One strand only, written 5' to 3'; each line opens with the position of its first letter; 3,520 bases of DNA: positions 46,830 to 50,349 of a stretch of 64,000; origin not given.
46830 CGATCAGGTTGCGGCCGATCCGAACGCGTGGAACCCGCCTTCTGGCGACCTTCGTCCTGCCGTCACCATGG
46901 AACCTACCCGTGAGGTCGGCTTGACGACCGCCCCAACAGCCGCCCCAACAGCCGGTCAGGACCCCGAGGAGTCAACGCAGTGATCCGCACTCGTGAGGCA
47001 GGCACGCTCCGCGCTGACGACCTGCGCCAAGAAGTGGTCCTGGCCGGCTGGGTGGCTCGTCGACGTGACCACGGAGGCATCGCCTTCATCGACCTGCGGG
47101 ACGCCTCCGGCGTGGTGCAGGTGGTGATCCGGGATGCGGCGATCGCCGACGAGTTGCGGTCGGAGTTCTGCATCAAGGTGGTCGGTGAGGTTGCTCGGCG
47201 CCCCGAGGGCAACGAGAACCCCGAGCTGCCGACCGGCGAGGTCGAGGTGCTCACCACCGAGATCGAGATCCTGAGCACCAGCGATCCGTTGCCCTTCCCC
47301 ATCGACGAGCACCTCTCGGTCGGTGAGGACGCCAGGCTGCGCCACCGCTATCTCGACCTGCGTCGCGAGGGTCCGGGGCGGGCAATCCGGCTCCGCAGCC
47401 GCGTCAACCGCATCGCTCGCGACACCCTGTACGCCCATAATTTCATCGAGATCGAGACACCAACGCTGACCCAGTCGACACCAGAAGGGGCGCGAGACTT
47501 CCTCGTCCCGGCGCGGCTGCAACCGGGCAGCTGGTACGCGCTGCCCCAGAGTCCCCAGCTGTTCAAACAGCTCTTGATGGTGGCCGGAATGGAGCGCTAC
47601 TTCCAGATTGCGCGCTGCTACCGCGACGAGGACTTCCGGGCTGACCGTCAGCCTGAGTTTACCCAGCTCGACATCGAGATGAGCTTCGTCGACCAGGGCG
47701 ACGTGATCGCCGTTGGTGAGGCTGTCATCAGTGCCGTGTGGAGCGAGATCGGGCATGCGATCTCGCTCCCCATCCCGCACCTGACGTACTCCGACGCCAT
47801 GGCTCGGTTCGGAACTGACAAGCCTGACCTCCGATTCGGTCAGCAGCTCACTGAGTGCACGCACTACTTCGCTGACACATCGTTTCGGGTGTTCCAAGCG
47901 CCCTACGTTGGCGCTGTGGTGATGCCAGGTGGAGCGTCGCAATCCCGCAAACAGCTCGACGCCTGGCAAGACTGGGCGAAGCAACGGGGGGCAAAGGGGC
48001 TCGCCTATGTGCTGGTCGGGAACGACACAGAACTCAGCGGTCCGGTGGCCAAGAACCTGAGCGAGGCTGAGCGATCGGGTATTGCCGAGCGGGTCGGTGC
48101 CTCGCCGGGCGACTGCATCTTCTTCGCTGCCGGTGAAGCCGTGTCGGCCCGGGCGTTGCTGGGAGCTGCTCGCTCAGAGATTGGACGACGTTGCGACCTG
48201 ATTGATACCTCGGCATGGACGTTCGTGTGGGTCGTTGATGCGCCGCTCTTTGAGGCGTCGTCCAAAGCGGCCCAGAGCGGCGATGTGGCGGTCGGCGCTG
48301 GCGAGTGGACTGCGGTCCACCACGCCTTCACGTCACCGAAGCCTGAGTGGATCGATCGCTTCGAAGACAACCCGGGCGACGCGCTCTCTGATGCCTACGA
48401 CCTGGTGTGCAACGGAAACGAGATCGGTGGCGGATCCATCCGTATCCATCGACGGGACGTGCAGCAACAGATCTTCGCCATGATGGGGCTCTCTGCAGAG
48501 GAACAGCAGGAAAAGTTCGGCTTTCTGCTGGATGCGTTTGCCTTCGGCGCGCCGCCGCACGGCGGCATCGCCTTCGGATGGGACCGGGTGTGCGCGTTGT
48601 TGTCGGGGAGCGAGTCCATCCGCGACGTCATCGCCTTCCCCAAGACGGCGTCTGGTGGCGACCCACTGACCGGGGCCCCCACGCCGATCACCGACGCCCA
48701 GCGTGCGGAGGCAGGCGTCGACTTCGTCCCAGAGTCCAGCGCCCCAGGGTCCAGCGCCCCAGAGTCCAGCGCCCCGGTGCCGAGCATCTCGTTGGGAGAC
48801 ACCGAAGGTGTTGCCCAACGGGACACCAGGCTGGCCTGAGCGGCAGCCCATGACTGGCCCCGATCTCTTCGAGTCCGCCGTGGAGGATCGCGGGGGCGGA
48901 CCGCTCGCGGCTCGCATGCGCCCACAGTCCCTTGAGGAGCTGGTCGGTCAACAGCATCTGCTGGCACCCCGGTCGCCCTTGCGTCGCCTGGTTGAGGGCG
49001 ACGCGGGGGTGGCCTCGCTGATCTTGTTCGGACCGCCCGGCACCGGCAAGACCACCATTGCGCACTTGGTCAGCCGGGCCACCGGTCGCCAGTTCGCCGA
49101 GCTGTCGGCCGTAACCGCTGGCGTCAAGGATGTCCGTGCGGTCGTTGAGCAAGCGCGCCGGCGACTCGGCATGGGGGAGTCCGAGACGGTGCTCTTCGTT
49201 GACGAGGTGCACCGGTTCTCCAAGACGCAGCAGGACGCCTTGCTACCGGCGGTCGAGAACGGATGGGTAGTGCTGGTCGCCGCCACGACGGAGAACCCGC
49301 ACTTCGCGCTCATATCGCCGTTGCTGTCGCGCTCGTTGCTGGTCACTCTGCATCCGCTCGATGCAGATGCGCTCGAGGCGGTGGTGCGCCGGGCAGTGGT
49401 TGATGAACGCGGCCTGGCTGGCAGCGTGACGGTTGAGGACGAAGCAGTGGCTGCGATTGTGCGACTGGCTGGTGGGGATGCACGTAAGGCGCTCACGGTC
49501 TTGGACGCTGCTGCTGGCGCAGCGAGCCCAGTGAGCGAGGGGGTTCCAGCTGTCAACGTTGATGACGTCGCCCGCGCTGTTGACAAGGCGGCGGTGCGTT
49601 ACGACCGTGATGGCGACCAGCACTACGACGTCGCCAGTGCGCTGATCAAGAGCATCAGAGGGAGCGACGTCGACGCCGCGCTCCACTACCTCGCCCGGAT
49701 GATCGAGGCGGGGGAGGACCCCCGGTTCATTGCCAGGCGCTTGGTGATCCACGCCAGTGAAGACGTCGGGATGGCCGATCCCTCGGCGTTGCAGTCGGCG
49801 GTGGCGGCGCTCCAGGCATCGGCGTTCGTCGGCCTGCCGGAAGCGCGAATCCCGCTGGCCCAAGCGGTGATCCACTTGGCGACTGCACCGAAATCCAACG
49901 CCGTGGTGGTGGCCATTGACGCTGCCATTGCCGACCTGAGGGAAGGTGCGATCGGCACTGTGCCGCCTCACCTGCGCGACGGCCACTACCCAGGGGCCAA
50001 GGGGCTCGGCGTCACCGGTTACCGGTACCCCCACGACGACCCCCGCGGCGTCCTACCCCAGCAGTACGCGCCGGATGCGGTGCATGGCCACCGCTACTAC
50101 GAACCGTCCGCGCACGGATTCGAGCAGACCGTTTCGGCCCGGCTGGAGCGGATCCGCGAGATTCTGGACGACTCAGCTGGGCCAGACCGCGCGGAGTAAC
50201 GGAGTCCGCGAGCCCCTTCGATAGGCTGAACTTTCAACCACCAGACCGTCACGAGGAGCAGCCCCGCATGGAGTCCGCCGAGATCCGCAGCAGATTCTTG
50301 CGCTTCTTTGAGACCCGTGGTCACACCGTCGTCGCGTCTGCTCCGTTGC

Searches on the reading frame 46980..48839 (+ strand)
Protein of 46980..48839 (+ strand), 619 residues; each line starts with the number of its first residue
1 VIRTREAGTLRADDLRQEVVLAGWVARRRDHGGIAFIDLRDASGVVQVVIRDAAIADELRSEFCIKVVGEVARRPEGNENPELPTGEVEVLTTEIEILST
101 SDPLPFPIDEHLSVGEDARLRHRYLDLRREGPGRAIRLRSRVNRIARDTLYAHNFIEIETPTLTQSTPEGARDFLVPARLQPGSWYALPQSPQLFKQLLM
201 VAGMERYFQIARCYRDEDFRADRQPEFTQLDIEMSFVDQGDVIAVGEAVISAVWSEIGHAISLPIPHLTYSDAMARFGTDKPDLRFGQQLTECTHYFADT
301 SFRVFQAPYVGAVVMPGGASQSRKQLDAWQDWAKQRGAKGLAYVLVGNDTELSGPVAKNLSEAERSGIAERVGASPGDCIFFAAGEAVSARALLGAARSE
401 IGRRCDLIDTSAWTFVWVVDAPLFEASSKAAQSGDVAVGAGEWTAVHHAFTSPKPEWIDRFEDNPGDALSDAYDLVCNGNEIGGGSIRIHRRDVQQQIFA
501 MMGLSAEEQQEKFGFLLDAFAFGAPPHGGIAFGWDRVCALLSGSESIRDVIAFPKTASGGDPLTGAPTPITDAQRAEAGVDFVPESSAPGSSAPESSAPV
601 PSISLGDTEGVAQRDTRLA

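Call 24: search_protein_families(library=pfam, proteins=[window:46980-48839:+], max_evalue=0.001)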
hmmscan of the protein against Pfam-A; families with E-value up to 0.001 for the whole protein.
window:46980-48839:+ (619 aa): 3 families
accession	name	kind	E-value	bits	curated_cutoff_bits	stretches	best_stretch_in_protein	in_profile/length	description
PF00152.25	tRNA-synt_2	-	1.3e-112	376.3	25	1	116-556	2-307/308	tRNA synthetases class II (D, K and N)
PF02938.19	GAD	-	2.6e-17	63.3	23.4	1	309-392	10-93/95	GAD domain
PF01336.31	tRNA_anti-codon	-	1e-16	61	27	1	19-98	1-75/75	OB-fold nucleic acid binding domain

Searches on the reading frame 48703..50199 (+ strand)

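Call 24: search_protein_families(library=pfam, proteins=[window:48703-50199:+], max_evalue=0.001)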
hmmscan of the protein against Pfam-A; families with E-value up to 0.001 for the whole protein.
window:48703-50199:+ (498 aa): 11 families
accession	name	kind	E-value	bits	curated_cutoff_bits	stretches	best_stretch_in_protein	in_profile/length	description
PF12002.13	MgsA_C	-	4.8e-67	225.5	27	1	320-484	1-166/167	MgsA AAA+ ATPase C terminal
PF16193.11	AAA_assoc_2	-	1.6e-24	86.4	34.3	1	241-319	4-81/81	AAA C-terminal domain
PF00004.35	AAA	-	4.1e-16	60.1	21.2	1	106-210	1-122/131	ATPase family associated with various cellular activities (AAA)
PF05496.18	RuvB_N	-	1.5e-12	48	27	1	72-192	1-116/159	Holliday junction DNA helicase RuvB P-loop domain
PF07728.20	AAA_5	-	9.8e-08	32.5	22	1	106-230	2-138/139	AAA domain (dynein-related subfamily)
PF01078.27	Mg_chelatase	-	5e-06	26.5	20.3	0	100-124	19-43/207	Magnesium chelatase, subunit ChlI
PF14532.12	Sigma54_activ_2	-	6.6e-05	23.6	25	1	105-214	23-126/138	Sigma-54 interaction domain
PF13191.12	AAA_16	-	0.00011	23.2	32.6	0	93-130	16-51/167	AAA ATPase domain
PF13481.12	AAA_25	-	0.00015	21.9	27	1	84-135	13-66/195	AAA domain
PF13401.12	AAA_22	-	0.0002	22.1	27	0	105-126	7-28/130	AAA domain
PF00158.32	Sigma54_activat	-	0.00038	20.6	20.2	0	161-196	94-129/168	Sigma-54 interaction domain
